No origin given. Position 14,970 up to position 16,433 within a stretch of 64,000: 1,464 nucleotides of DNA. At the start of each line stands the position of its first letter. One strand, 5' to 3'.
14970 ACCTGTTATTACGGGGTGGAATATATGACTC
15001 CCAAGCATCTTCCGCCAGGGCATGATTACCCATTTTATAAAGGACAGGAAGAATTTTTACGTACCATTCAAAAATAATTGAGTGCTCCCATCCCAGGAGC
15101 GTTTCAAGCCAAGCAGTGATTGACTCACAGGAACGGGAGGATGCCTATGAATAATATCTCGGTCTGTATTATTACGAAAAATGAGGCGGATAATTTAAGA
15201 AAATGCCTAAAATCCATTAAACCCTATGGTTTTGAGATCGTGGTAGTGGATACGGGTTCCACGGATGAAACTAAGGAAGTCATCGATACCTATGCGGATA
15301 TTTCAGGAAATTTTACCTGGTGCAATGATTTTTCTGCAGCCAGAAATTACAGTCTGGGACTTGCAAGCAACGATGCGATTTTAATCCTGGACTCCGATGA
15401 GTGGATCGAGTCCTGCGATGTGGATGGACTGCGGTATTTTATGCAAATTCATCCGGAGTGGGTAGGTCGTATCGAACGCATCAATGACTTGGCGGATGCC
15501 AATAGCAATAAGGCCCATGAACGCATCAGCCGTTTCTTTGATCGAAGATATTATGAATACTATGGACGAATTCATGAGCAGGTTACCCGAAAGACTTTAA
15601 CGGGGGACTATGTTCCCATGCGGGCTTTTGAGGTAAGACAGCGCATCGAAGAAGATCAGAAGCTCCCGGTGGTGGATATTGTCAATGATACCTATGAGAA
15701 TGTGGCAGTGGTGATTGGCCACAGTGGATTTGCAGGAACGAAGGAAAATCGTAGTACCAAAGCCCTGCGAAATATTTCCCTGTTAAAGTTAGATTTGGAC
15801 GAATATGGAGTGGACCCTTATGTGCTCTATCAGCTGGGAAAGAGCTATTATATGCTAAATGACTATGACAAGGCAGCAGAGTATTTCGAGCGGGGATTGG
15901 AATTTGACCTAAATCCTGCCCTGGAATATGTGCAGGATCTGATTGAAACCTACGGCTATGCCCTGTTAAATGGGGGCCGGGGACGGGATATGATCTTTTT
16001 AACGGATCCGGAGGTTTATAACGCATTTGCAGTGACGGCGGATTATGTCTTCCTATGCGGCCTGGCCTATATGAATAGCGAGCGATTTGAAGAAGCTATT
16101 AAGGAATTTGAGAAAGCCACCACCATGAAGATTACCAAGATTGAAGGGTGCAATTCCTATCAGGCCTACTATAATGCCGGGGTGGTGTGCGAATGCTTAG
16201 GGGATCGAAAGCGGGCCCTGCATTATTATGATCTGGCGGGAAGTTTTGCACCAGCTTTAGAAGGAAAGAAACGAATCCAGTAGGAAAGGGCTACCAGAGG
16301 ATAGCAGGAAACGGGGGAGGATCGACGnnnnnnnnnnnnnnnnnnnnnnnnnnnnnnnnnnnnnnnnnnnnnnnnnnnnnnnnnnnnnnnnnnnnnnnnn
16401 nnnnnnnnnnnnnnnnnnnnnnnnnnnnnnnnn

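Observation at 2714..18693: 16-gene glycan/phospho-sugar operon with no export, polymerase or priming gene: candidate cytoplasmic protein (flagellin?) glycosylation system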

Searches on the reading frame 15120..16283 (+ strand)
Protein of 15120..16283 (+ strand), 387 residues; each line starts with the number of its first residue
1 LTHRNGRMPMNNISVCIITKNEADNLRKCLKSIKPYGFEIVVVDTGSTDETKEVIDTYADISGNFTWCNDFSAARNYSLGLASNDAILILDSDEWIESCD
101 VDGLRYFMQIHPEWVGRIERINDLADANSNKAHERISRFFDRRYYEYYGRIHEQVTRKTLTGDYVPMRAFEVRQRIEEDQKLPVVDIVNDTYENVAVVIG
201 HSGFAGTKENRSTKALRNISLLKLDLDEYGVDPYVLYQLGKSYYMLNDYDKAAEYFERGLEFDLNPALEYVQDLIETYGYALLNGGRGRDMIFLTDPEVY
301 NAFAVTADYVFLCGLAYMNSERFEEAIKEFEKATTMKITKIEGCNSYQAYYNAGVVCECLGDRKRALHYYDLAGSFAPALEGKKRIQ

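Call 6: search_protein_families(library=pfam, proteins=[window:15120-16283:+], max_evalue=0.01)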
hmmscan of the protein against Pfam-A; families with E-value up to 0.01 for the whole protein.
window:15120-16283:+ (387 aa): 16 families
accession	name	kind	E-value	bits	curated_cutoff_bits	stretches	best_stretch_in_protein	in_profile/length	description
PF00535.33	Glycos_transf_2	-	2e-18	67.3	23.3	1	14-143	1-132/168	Glycosyl transferase family 2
PF07719.23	TPR_2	-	2.5e-17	62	27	2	233-263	1-31/34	Tetratricopeptide repeat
PF00515.34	TPR_1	-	3.5e-13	49.2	27.8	1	234-263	2-31/34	Tetratricopeptide repeat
PF13181.12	TPR_8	-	3.1e-12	46.1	25.7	2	235-264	3-32/34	Tetratricopeptide repeat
PF13424.12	TPR_12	-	3.1e-10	40.5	30.1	2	314-371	10-69/77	Tetratricopeptide repeat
PF13176.12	TPR_7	-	2.3e-07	30.8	27.9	0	236-263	2-31/36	Tetratricopeptide repeat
PF13432.12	TPR_16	-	2e-06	28.6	32.7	0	231-260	29-58/65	Tetratricopeptide repeat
PF13428.12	TPR_14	-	2.7e-06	28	23.5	0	236-262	4-31/44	Tetratricopeptide repeat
PF13174.12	TPR_6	-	0.00012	23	26.3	1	234-258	1-25/33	Tetratricopeptide repeat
PF10111.15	Glyco_tranf_2_2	-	0.00033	20.7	27.3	1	19-98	8-96/276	Glycosyltransferase like family 2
PF23300.3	HEAT_Nup120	-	0.00049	20.4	29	0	306-336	25-55/170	Nucleoporin Nup120, HEAT repeats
PF10255.15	Paf67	-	0.0029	17.1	27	0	305-340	160-194/397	RNA polymerase I-associated factor PAF67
PF13414.12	TPR_11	-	0.0043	17.2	26.8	0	314-334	1-21/42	TPR repeat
PF25062.1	ARM_TT21_N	-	0.0049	17.1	40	0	308-333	28-53/222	Tetratricopeptide repeat protein 21 N-terminal ARM repeat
PF13374.12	TPR_10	-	0.0053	17.2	27.5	0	238-261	7-30/42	Tetratricopeptide repeat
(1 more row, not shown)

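Call 12: find_homologous_proteins(query=window:15141-16283:+, max_evalue=1e-10)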
Query window:15141-16283:+ (380 aa): 3193 proteins with E <= 1e-10 among 5804 candidates; the best 120 are listed.
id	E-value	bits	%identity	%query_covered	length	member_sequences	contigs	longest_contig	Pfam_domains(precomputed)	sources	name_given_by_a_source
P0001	8.6e-256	866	100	99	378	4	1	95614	PF00515.35,PF13424.13,PF13176.13,PF13432.13,PF13428.13,PF13181.13,PF00535.33,PF07719.24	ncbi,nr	ncbi:MAG: glycosyltransferase [Lachnospiraceae bacterium]|nr:glycosyltransferase [Lachnospiraceae ba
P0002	2.0e-136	473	58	99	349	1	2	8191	PF00515.35,PF13424.13,PF13432.13,PF13428.13,PF13181.13,PF00535.33,PF07719.24,PF13174.13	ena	-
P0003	8.1e-136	471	60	99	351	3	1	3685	PF00515.35,PF13424.13,PF13176.13,PF13432.13,PF13428.13,PF13181.13,PF00535.33,PF07719.24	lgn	-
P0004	7.4e-133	461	57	99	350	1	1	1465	PF00515.35,PF13424.13,PF13428.13,PF13181.13,PF00535.33,PF07719.24,PF13174.13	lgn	-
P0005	3.0e-132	459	59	99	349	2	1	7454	PF25062.2,PF00515.35,PF13424.13,PF13176.13,PF13181.13,PF00535.33,PF07719.24,PF13174.13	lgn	-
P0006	5.1e-131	455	59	99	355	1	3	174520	PF23300.4,PF00515.35,PF13424.13,PF13176.13,PF13432.13,PF13428.13,PF13181.13,PF00535.33,PF07719.24,PF13174.13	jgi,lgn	jgi:hypothetical protein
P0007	5.6e-131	455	59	99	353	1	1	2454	PF13641.13,PF00515.35,PF13424.13,PF13176.13,PF13432.13,PF13428.13,PF13181.13,PF00535.33,PF07719.24,PF13174.13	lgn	-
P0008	7.8e-131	455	58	98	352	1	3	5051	PF00515.35,PF13424.13,PF13181.13,PF00535.33,PF07719.24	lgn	-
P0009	1.6e-130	454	58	99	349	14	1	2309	PF10111.15,PF00515.35,PF13424.13,PF13176.13,PF13428.13,PF13181.13,PF00535.33,PF07719.24,PF13174.13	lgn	-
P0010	2.5e-130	453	57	99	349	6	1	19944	PF00515.35,PF13424.13,PF13181.13,PF00535.33,PF07719.24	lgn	-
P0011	6.8e-130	452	57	99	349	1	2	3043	PF00515.35,PF13424.13,PF13181.13,PF00535.33,PF07719.24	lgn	-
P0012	1.1e-129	451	58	99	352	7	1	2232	PF00515.35,PF13424.13,PF13176.13,PF13181.13,PF00535.33,PF07719.24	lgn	-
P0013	1.8e-127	444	58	99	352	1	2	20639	PF00515.35,PF13424.13,PF13176.13,PF13428.13,PF13181.13,PF00535.33,PF07719.24,PF13174.13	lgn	-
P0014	2.1e-127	443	56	98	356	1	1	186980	PF00515.35,PF13424.13,PF13176.13,PF13432.13,PF13428.13,PF13181.13,PF00535.33,PF07719.24,PF13174.13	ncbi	ncbi:MAG: glycosyltransferase [Lachnospiraceae bacterium]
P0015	2.5e-127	443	57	99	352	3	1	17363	PF00515.35,PF13176.13,PF13428.13,PF13181.13,PF00535.33,PF07719.24,PF13174.13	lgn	-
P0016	9.0e-127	441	58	98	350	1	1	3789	PF00515.35,PF13424.13,PF13432.13,PF13428.13,PF13181.13,PF00535.33,PF07719.24,PF13174.13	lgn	-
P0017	1.2e-126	441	57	99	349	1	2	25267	PF00515.35,PF13424.13,PF13432.13,PF13428.13,PF13181.13,PF00535.33,PF07719.24,PF13174.13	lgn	-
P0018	1.7e-126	440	57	98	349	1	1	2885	PF00515.35,PF13424.13,PF13432.13,PF13428.13,PF13181.13,PF00535.33,PF07719.24,PF13174.13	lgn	-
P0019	7.9e-126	438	56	99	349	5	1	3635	PF00515.35,PF13424.13,PF13176.13,PF13428.13,PF13181.13,PF00535.33,PF07719.24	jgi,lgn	jgi:hypothetical protein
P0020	2.6e-125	437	56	99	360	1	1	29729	PF00515.35,PF13424.13,PF13181.13,PF00535.33,PF07719.24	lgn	-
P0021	5.5e-125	435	57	99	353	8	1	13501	PF00515.35,PF13424.13,PF13176.13,PF13428.13,PF13181.13,PF00535.33,PF07719.24,PF13174.13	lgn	-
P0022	7.3e-125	435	56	99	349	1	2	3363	PF10111.15,PF00515.35,PF13424.13,PF13428.13,PF13181.13,PF00535.33,PF07719.24,PF13174.13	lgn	-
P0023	7.4e-125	435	56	99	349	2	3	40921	PF10111.15,PF00515.35,PF13424.13,PF13428.13,PF13181.13,PF00535.33,PF07719.24,PF13174.13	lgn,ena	-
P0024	1.4e-122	428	55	98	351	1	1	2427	PF10111.15,PF23300.4,PF00515.35,PF13424.13,PF13432.13,PF13428.13,PF13181.13,PF00535.33,PF07719.24,PF13174.13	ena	-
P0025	3.1e-117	410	54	98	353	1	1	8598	PF00515.35,PF13181.13,PF00535.33,PF07719.24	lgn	-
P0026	4.9e-117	409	54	99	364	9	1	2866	PF00515.35,PF13424.13,PF13181.13,PF00535.33,PF07719.24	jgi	jgi:hypothetical protein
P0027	6.0e-117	409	53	99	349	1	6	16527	PF00515.35,PF13424.13,PF13176.13,PF13428.13,PF13181.13,PF00535.33,PF07719.24,PF13174.13,PF13374.13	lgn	-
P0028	1.6e-116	408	54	99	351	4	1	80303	PF00515.35,PF13424.13,PF13432.13,PF13428.13,PF13181.13,PF00535.33,PF07719.24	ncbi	-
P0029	6.0e-116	406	54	99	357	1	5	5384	PF00515.35,PF13181.13,PF00535.33,PF07719.24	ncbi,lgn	-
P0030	6.7e-114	399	53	98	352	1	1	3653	PF00515.35,PF13424.13,PF13176.13,PF13432.13,PF13181.13,PF00535.33,PF07719.24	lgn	-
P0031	7.2e-114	399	54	98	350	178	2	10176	PF13414.13,PF00515.35,PF13424.13,PF13432.13,PF13428.13,PF13181.13,PF00535.33,PF07719.24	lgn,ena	-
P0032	3.5e-113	397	53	99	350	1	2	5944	PF07720.19,PF00515.35,PF13424.13,PF13176.13,PF13181.13,PF00535.33,PF07719.24,PF13174.13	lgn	-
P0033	4.9e-113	396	54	99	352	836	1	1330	PF00515.35,PF13424.13,PF13428.13,PF13181.13,PF00535.33,PF07719.24,PF13174.13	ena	-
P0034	6.2e-113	396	52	99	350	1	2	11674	PF00515.35,PF13424.13,PF13181.13,PF00535.33,PF07719.24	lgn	-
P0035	8.3e-111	389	54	99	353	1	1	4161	PF00515.35,PF13424.13,PF13181.13,PF00535.33,PF07719.24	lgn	-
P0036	8.5e-109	382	52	99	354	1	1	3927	PF00515.35,PF13176.13,PF13181.13,PF00535.33,PF07719.24,PF13174.13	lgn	-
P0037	6.0e-108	379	49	99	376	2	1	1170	PF13424.13,PF13428.13,PF13181.13,PF00535.33,PF07719.24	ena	-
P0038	2.9e-107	377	51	99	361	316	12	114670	PF00515.35,PF13424.13,PF13181.13,PF00535.33,PF07719.24,PF13174.13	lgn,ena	-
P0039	3.7e-107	377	51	98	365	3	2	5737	PF00515.35,PF13424.13,PF13176.13,PF13432.13,PF13181.13,PF00535.33,PF07719.24,PF13374.13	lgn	-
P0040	1.5e-105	371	48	98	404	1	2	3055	PF13424.13,PF13181.13,PF00535.33,PF07719.24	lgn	-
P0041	1.6e-105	371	48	98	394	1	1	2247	PF00515.35,PF13424.13,PF00535.33,PF07719.24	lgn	-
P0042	6.7e-104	366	50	98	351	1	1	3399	PF23914.2,PF13176.13,PF13428.13,PF00535.33,PF13374.13,PF00515.35,PF12895.14,PF13424.13,PF13432.13,PF13181.13,PF07719.24,PF13174.13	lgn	-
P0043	4.1e-100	354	48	99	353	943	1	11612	PF14559.13,PF13431.13,PF23300.4,PF00515.35,PF13424.13,PF13432.13,PF13181.13,PF00535.33,PF07719.24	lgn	-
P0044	1.9e-98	348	46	99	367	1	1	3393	PF00515.35,PF13424.13,PF13432.13,PF13181.13,PF00535.33,PF07719.24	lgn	-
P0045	1.5e-97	345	47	97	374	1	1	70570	PF00515.35,PF13424.13,PF13176.13,PF13432.13,PF13428.13,PF13181.13,PF00535.33,PF07719.24,PF13174.13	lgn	-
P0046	5.5e-97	343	46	99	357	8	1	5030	PF25062.2,PF00515.35,PF13424.13,PF13176.13,PF13428.13,PF13181.13,PF00535.33,PF07719.24,PF13174.13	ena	-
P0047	7.4e-97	343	47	99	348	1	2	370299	PF00515.35,PF13424.13,PF13432.13,PF13181.13,PF00535.33,PF07719.24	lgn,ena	-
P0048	9.4e-97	343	46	97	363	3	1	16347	PF14559.13,PF13431.13,PF00515.35,PF13424.13,PF13176.13,PF13181.13,PF00535.33,PF07719.24,PF13174.13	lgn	-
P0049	1.2e-96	342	48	98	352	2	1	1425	PF14559.13,PF13431.13,PF00515.35,PF13424.13,PF13432.13,PF13181.13,PF00535.33,PF07719.24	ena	-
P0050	1.3e-96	342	45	99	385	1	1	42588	PF14559.13,PF00515.35,PF13424.13,PF13176.13,PF13432.13,PF13428.13,PF13181.13,PF00535.33,PF07719.24,PF13174.13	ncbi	-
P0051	1.5e-96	342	47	99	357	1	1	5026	PF25062.2,PF00515.35,PF13181.13,PF00535.33,PF07719.24,PF13174.13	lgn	-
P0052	2.7e-96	341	46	98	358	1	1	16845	PF10111.15,PF00515.35,PF13424.13,PF13176.13,PF13181.13,PF00535.33,PF07719.24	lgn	-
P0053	3.4e-96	341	47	99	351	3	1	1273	PF13431.13,PF13176.13,PF13428.13,PF00535.33,PF13374.13,PF14559.13,PF00515.35,PF13424.13,PF21033.5,PF13432.13,PF13181.13,PF07719.24,PF13174.13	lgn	-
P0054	4.9e-96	340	46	97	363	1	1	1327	PF00515.35,PF13424.13,PF13181.13,PF00535.33,PF07719.24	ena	-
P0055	5.4e-96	340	47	98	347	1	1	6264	PF00515.35,PF13424.13,PF13176.13,PF13428.13,PF13181.13,PF00535.33,PF07719.24,PF13174.13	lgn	-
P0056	7.6e-96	340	47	99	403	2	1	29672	PF13431.13,PF00515.35,PF13424.13,PF13176.13,PF13432.13,PF13181.13,PF00535.33,PF07719.24,PF13174.13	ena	-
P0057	9.0e-96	339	46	98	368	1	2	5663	PF00515.35,PF13181.13,PF00535.33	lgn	-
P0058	1.4e-95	339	48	97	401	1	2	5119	PF10111.15,PF00515.35,PF13424.13,PF13181.13,PF00535.33,PF07719.24,PF13174.13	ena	-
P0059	1.5e-95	339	48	97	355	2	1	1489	PF10602.16,PF00515.35,PF13424.13,PF13176.13,PF13181.13,PF00535.33,PF07719.24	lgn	-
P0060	3.5e-95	337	48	98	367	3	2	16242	PF00515.35,PF13424.13,PF13176.13,PF13181.13,PF00535.33,PF07719.24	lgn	-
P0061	4.0e-95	337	47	98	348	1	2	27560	PF14559.13,PF10111.15,PF00515.35,PF13424.13,PF13432.13,PF00535.33,PF07719.24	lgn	-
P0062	4.5e-95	337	46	97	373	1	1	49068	PF14559.13,PF13431.13,PF00515.35,PF13424.13,PF13176.13,PF13432.13,PF13428.13,PF13181.13,PF00535.33,PF07719.24,PF13174.13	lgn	-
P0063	5.0e-95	337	46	99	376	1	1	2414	PF14559.13,PF13431.13,PF00515.35,PF13424.13,PF13176.13,PF13432.13,PF13428.13,PF13181.13,PF00535.33,PF07719.24,PF13174.13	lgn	-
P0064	6.4e-95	337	46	98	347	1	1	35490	PF14559.13,PF13431.13,PF00515.35,PF13424.13,PF13176.13,PF13432.13,PF13181.13,PF00535.33,PF07719.24,PF13174.13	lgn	-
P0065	7.0e-95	336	49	98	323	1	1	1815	PF00515.35,PF13424.13,PF13181.13,PF00535.33,PF07719.24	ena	-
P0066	7.2e-95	336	47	99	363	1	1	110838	PF13431.13,PF10111.15,PF13414.13,PF00535.33,PF14559.13,PF00515.35,PF12895.14,PF13424.13,PF13432.13,PF13181.13,PF07719.24,PF13174.13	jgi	jgi:glycosyltransferase involved in cell wall biosynthesis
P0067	7.4e-95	336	46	99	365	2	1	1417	PF14559.13,PF10111.15,PF00515.35,PF13176.13,PF13432.13,PF13428.13,PF00535.33,PF07719.24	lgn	-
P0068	9.9e-95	336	47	99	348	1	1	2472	PF14559.13,PF00515.35,PF13424.13,PF13432.13,PF13181.13,PF00535.33,PF07719.24,PF13174.13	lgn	-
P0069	1.2e-94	336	46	98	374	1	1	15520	PF14559.13,PF13431.13,PF00515.35,PF13424.13,PF13176.13,PF13432.13,PF13428.13,PF13181.13,PF00535.33,PF07719.24,PF13174.13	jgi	jgi:glycosyltransferase involved in cell wall biosynthesis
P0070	1.4e-94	335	45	99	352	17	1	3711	PF14559.13,PF10111.15,PF00515.35,PF13424.13,PF13176.13,PF13432.13,PF13181.13,PF00535.33,PF07719.24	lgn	-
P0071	1.4e-94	335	47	97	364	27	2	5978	PF14559.13,PF13424.13,PF13432.13,PF13181.13,PF00535.33,PF07719.24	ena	-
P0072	2.1e-94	335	50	98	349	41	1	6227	PF00515.35,PF13424.13,PF13176.13,PF13428.13,PF13181.13,PF00535.33,PF07719.24,PF13374.13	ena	-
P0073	3.4e-94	334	45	97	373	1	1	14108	PF00535.33,PF07719.24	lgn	-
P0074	3.5e-94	334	45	97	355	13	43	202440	PF25062.2,PF00515.35,PF13176.13,PF13181.13,PF00535.33,PF07719.24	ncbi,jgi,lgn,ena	-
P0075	3.8e-94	334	47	97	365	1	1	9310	PF00515.35,PF13424.13,PF13432.13,PF13428.13,PF00535.33,PF07719.24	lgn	-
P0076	7.0e-94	333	46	99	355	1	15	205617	PF10111.15,PF00515.35,PF13424.13,PF13428.13,PF13181.13,PF00535.33,PF07719.24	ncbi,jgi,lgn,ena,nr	ncbi:MAG: glycosyltransferase [Lachnospiraceae bacterium]|nr:glycosyltransferase [Lachnospiraceae ba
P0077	1.1e-93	332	44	98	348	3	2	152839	PF00515.35,PF13424.13,PF13176.13,PF13428.13,PF13181.13,PF00535.33,PF07719.24,PF13174.13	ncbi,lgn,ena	-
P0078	1.3e-93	332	47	97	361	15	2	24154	PF00515.35,PF13176.13,PF13181.13,PF00535.33,PF07719.24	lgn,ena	-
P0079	1.3e-93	332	45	98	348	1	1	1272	PF14559.13,PF13431.13,PF00515.35,PF13424.13,PF13176.13,PF21033.5,PF13432.13,PF13428.13,PF13181.13,PF00535.33,PF07719.24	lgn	-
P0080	1.4e-93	332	45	98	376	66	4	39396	PF13424.13,PF13181.13,PF00535.33,PF07719.24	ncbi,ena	-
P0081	1.5e-93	332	46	98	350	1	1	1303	PF10111.15,PF00515.35,PF12895.14,PF13424.13,PF13176.13,PF13432.13,PF13181.13,PF00535.33,PF07719.24,PF13174.13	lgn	-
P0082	1.8e-93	332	48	97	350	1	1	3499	PF00515.35,PF13424.13,PF13181.13,PF00535.33,PF07719.24,PF13174.13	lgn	-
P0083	2.0e-93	332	46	97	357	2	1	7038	PF10111.15,PF00515.35,PF13424.13,PF13181.13,PF00535.33,PF07719.24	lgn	-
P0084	2.0e-93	332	48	99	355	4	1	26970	PF00515.35,PF13176.13,PF13181.13,PF00535.33,PF07719.24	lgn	-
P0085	2.6e-93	331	45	98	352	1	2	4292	PF10111.15,PF00515.35,PF13424.13,PF00535.33,PF07719.24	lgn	-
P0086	2.6e-93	331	47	97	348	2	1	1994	PF13431.13,PF00515.35,PF13424.13,PF13432.13,PF13181.13,PF00535.33,PF07719.24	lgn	-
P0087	2.8e-93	331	44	99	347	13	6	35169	PF14559.13,PF00515.35,PF13424.13,PF13432.13,PF00535.33,PF07719.24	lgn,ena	-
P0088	2.9e-93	331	46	97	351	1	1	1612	PF14559.13,PF00515.35,PF13424.13,PF13432.13,PF13428.13,PF13181.13,PF00535.33,PF07719.24,PF13174.13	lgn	-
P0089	3.9e-93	331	44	97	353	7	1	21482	PF13431.13,PF00515.35,PF13424.13,PF13176.13,PF13432.13,PF13428.13,PF13181.13,PF00535.33,PF07719.24,PF13174.13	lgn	-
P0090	5.2e-93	330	48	98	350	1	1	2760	PF00515.35,PF13424.13,PF13176.13,PF13181.13,PF00535.33,PF07719.24,PF13374.13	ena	-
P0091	5.6e-93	330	46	97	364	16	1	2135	PF13431.13,PF13414.13,PF00515.35,PF13424.13,PF13181.13,PF00535.33,PF07719.24,PF13174.13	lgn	-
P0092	6.3e-93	330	46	99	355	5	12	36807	PF10111.15,PF00515.35,PF13176.13,PF13181.13,PF00535.33,PF07719.24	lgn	-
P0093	6.7e-93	330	45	99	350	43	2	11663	PF14559.13,PF13431.13,PF00515.35,PF13424.13,PF13176.13,PF13432.13,PF13181.13,PF00535.33,PF07719.24,PF13174.13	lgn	-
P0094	6.8e-93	330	46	99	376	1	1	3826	PF14559.13,PF13431.13,PF00515.35,PF13424.13,PF13176.13,PF13432.13,PF13428.13,PF13181.13,PF00535.33,PF07719.24,PF13174.13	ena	-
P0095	7.7e-93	330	45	98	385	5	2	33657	PF13424.13,PF13432.13,PF00535.33,PF07719.24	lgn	-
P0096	9.1e-93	329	49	99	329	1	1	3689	PF00515.35,PF13181.13,PF00535.33,PF07719.24,PF13174.13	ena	-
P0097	9.3e-93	329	46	97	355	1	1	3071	PF00515.35,PF13424.13,PF13181.13,PF00535.33,PF07719.24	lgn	-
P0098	1.2e-92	329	45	99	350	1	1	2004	PF10111.15,PF00515.35,PF13424.13,PF13432.13,PF13181.13,PF00535.33,PF07719.24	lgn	-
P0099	1.3e-92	329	46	97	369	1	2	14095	PF00515.35,PF13424.13,PF13176.13,PF13432.13,PF13181.13,PF00535.33,PF07719.24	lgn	-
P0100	1.3e-92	329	47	98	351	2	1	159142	PF00515.35,PF13424.13,PF13176.13,PF13428.13,PF00535.33,PF07719.24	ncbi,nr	ncbi:MAG: glycosyltransferase [Lachnospiraceae bacterium]|nr:glycosyltransferase [Lachnospiraceae ba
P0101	1.8e-92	328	45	97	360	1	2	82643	PF00515.35,PF13424.13,PF13432.13,PF13181.13,PF00535.33,PF07719.24,PF13174.13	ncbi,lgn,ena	-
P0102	2.1e-92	328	46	98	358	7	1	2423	PF13431.13,PF00515.35,PF12895.14,PF13424.13,PF13176.13,PF13432.13,PF13428.13,PF13181.13,PF00535.33,PF07719.24,PF13174.13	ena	-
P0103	2.6e-92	328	45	97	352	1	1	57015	PF10111.15,PF00515.35,PF13181.13,PF00535.33,PF07719.24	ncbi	-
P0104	2.7e-92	328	47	97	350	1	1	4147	PF00515.35,PF13424.13,PF13176.13,PF13428.13,PF13181.13,PF00535.33,PF07719.24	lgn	-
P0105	3.4e-92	328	46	98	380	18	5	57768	PF00515.35,PF13424.13,PF13181.13,PF00535.33,PF07719.24,PF13174.13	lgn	-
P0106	3.7e-92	327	46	97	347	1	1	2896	PF13431.13,PF10111.15,PF00515.35,PF13424.13,PF13176.13,PF13432.13,PF13181.13,PF00535.33,PF07719.24,PF13174.13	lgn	-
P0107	4.0e-92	327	45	98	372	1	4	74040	PF14559.13,PF13431.13,PF00515.35,PF13424.13,PF13432.13,PF13181.13,PF00535.33,PF07719.24,PF13174.13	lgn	-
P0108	4.2e-92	327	44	99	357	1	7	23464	PF10602.16,PF14559.13,PF00515.35,PF13424.13,PF13176.13,PF13428.13,PF13181.13,PF00535.33,PF07719.24,PF13174.13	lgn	-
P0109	4.4e-92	327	45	98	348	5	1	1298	PF12895.14,PF13424.13,PF13432.13,PF13181.13,PF00535.33,PF07719.24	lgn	-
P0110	4.6e-92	327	46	99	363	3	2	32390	PF00515.35,PF13176.13,PF13181.13,PF00535.33,PF07719.24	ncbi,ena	-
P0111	4.7e-92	327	44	99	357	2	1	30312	PF10602.16,PF14559.13,PF25062.2,PF00515.35,PF13424.13,PF13176.13,PF13428.13,PF13181.13,PF00535.33,PF07719.24,PF13174.13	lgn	-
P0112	4.8e-92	327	47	97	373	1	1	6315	PF00515.35,PF13424.13,PF13432.13,PF00535.33,PF07719.24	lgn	-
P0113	5.4e-92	327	47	97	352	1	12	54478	PF00515.35,PF13424.13,PF13181.13,PF00535.33,PF07719.24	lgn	-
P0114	6.1e-92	327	47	98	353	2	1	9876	PF00515.35,PF13432.13,PF13181.13,PF00535.33,PF07719.24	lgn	-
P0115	6.2e-92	327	45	99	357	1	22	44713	PF10602.16,PF14559.13,PF25062.2,PF00515.35,PF13424.13,PF13176.13,PF13428.13,PF13181.13,PF00535.33,PF07719.24,PF13174.13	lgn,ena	-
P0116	7.0e-92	327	46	98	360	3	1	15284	PF13176.13,PF13432.13,PF13181.13,PF00535.33,PF07719.24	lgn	-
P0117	8.1e-92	326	45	97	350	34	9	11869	PF00515.35,PF13424.13,PF13432.13,PF13181.13,PF00535.33,PF07719.24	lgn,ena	-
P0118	8.7e-92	326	46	99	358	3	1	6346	PF00515.35,PF13424.13,PF13432.13,PF13428.13,PF13181.13,PF00535.33,PF07719.24,PF13174.13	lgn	-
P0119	8.9e-92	326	46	98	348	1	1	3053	PF10111.15,PF00535.33,PF07719.24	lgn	-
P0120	9.3e-92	326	45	97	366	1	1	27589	PF13431.13,PF00515.35,PF13424.13,PF13176.13,PF13432.13,PF13428.13,PF13181.13,PF00535.33,PF07719.24,PF13174.13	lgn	-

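Call 13: find_encoding_contigs(protein=P0014, flank=10000, max_places=2)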
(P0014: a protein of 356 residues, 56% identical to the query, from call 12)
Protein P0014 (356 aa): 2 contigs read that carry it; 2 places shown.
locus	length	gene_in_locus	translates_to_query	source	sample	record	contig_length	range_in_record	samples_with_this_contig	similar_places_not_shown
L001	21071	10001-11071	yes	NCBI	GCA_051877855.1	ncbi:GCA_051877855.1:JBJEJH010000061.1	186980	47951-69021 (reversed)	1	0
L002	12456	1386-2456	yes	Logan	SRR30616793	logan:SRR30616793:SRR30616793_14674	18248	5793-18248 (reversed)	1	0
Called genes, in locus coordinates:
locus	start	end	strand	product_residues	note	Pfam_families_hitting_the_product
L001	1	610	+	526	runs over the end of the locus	PF00669:Flagellin_N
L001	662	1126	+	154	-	PF02623:FliW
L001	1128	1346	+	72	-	PF02599:CsrA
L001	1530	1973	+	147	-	PF03646:FlaG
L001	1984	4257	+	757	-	PF02465:FliD_N, PF07195:FliD_C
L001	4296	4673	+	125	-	PF02561:FliS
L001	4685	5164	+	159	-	PF05130:FlgN (faint)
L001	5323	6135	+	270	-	PF00669:Flagellin_N, PF00700:Flagellin_C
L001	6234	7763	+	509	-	PF13712:Glyco_tranf_2_5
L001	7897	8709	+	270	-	PF00669:Flagellin_N, PF00700:Flagellin_C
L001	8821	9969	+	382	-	PF13524:Glyco_trans_1_2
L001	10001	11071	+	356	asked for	PF00535:Glycos_transf_2, PF07719:TPR_2 (faint), PF13181:TPR_8 (faint), PF13424:TPR_12 (faint), PF13432:TPR_16 (faint), PF00515:TPR_1 (faint), PF13174:TPR_6 (faint), PF13176:TPR_7 (faint), +1 more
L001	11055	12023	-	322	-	PF00535:Glycos_transf_2, PF10111:Glyco_tranf_2_2, PF13641:Glyco_tranf_2_3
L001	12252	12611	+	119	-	PF26154:DUF8042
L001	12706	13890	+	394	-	PF14393:DUF4422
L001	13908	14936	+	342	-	PF00535:Glycos_transf_2, PF10111:Glyco_tranf_2_2 (weak), PF13641:Glyco_tranf_2_3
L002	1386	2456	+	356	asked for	PF00535:Glycos_transf_2, PF07719:TPR_2 (faint), PF13181:TPR_8 (faint), PF13424:TPR_12 (faint), PF13432:TPR_16 (faint), PF00515:TPR_1 (faint), PF13174:TPR_6 (faint), PF13176:TPR_7 (faint), +1 more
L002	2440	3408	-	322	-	PF00535:Glycos_transf_2, PF10111:Glyco_tranf_2_2, PF13641:Glyco_tranf_2_3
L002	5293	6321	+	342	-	PF00535:Glycos_transf_2, PF10111:Glyco_tranf_2_2 (weak), PF13641:Glyco_tranf_2_3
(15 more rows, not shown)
